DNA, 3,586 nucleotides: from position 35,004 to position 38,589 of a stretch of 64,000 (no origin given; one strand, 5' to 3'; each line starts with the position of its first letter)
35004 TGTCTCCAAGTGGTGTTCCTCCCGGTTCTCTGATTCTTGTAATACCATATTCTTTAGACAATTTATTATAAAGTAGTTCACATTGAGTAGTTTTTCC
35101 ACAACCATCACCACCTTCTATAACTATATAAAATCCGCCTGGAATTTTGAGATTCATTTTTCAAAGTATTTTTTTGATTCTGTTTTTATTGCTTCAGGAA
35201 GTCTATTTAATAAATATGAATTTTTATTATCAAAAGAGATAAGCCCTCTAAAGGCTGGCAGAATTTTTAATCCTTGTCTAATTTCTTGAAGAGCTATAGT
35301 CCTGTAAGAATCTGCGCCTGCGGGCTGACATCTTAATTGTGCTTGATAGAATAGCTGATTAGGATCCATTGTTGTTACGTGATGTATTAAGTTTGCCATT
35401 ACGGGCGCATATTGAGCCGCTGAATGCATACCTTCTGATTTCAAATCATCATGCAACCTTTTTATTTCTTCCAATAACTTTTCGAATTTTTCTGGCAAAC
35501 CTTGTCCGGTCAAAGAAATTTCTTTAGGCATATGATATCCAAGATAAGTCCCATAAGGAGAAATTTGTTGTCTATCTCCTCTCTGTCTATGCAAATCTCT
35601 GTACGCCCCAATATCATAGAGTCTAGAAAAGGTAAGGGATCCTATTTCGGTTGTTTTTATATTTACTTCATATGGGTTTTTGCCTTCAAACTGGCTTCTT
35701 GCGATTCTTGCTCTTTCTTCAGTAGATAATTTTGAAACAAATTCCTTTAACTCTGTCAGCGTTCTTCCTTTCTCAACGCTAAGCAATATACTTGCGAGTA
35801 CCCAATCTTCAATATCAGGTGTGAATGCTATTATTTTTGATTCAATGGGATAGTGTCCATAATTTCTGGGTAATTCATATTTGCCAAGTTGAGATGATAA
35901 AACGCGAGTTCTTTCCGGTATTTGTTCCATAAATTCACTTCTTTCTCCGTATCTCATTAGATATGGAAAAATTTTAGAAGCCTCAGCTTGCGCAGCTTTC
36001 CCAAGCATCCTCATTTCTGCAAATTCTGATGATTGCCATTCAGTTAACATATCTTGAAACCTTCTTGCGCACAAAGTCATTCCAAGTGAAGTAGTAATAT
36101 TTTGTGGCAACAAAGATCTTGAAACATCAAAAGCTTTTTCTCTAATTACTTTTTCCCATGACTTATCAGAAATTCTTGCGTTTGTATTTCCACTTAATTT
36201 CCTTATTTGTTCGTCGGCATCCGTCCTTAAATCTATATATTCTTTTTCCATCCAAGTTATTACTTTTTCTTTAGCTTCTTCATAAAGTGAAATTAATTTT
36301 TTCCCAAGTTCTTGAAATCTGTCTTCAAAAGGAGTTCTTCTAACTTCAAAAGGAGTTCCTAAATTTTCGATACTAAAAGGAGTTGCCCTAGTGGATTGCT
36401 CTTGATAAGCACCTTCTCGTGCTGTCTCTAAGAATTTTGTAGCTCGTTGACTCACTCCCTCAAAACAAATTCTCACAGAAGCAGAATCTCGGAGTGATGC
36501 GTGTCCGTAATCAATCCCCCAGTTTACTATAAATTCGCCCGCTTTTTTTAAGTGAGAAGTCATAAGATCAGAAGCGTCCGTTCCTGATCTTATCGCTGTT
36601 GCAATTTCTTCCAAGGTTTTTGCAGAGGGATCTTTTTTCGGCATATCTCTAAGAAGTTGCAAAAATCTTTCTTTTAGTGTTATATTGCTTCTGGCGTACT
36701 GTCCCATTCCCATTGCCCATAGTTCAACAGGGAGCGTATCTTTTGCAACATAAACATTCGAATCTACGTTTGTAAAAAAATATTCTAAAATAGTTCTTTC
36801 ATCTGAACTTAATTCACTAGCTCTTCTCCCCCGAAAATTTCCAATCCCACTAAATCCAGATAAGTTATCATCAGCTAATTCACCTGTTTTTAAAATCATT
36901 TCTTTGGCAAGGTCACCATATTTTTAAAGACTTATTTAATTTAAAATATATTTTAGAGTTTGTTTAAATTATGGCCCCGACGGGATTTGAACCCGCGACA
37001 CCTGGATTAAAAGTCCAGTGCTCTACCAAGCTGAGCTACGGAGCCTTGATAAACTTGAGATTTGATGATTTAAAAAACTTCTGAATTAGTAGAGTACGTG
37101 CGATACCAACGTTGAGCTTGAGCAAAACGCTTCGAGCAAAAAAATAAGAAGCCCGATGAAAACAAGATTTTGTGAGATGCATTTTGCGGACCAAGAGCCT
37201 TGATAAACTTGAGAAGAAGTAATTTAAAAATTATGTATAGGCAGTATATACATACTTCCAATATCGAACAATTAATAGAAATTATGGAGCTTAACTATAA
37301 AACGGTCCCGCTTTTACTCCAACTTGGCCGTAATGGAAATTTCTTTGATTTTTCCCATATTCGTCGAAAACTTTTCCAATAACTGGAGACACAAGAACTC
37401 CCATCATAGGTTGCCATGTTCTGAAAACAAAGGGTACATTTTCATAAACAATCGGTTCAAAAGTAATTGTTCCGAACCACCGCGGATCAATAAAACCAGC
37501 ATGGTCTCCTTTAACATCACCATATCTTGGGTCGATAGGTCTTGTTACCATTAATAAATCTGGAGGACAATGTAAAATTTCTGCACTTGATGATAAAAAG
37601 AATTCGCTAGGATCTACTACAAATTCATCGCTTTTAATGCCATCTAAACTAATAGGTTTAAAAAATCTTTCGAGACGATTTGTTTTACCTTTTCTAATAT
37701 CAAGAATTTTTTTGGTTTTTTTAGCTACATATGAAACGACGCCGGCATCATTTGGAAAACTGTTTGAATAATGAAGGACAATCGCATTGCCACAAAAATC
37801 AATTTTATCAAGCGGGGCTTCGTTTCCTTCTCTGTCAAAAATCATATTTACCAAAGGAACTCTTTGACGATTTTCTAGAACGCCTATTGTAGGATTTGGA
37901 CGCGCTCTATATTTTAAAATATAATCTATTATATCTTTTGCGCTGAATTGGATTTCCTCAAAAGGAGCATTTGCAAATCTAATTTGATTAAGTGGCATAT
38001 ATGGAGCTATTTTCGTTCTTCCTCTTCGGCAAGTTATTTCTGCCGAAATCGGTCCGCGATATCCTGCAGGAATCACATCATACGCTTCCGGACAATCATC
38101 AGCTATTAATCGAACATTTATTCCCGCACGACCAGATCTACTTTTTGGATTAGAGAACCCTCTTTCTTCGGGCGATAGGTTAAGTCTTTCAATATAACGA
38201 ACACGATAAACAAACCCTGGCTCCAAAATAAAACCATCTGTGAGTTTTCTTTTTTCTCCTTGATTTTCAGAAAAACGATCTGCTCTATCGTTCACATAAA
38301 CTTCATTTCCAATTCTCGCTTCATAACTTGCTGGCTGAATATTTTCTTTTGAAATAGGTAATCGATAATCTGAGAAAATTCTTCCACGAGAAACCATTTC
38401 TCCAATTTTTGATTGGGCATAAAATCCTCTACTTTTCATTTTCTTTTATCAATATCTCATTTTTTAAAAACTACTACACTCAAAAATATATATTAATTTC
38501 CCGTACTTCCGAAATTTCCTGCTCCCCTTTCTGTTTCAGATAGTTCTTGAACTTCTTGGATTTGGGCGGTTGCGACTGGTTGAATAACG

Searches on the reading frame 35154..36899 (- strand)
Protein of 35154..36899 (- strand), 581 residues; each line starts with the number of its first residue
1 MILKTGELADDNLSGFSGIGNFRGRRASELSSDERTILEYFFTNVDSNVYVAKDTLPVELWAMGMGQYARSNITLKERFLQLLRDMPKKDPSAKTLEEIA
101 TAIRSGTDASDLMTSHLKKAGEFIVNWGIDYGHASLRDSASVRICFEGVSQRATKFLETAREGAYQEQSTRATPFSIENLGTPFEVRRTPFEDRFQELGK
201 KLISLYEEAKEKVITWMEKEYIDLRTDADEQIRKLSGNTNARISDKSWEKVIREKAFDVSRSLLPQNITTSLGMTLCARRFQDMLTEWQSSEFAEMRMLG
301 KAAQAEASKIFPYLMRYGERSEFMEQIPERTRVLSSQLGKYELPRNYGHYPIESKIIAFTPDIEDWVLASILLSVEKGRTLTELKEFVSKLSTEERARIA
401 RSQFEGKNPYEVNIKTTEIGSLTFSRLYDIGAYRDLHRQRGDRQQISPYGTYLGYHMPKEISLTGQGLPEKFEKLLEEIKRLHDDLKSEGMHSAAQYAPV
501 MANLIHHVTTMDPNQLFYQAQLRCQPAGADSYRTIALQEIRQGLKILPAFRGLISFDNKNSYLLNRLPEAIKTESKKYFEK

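Call 74: search_protein_families(library=pfam, proteins=[window:35154-36899:-], max_evalue=0.001)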
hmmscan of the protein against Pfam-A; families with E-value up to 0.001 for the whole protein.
window:35154-36899:- (581 aa): 1 family
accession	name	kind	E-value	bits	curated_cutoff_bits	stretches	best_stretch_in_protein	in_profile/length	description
PF02511.20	Thy1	-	9.4e-18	65.1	24.8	2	107-312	25-190/191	Thymidylate synthase complementing protein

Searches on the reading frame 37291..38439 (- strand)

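Call 74: search_protein_families(library=pfam, proteins=[window:37291-38439:-], max_evalue=0.001)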
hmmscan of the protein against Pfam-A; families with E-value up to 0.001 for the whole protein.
window:37291-38439:- (382 aa): 3 families
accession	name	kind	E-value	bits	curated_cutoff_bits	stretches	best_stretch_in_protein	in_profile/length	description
PF22769.1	DCD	-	9.8e-26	91.1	27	2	9-157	4-152/153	dCTP deaminase-like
PF06559.16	DCD_N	-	4.4e-24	85.6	21.4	1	4-157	2-162/164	2'-deoxycytidine 5'-triphosphate deaminase (DCD) N-terminal domain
PF22569.1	DCD_C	-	3.6e-16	59.5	22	1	221-373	28-184/192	2'-deoxycytidine 5'-triphosphate deaminase (DCD), C-terminal domain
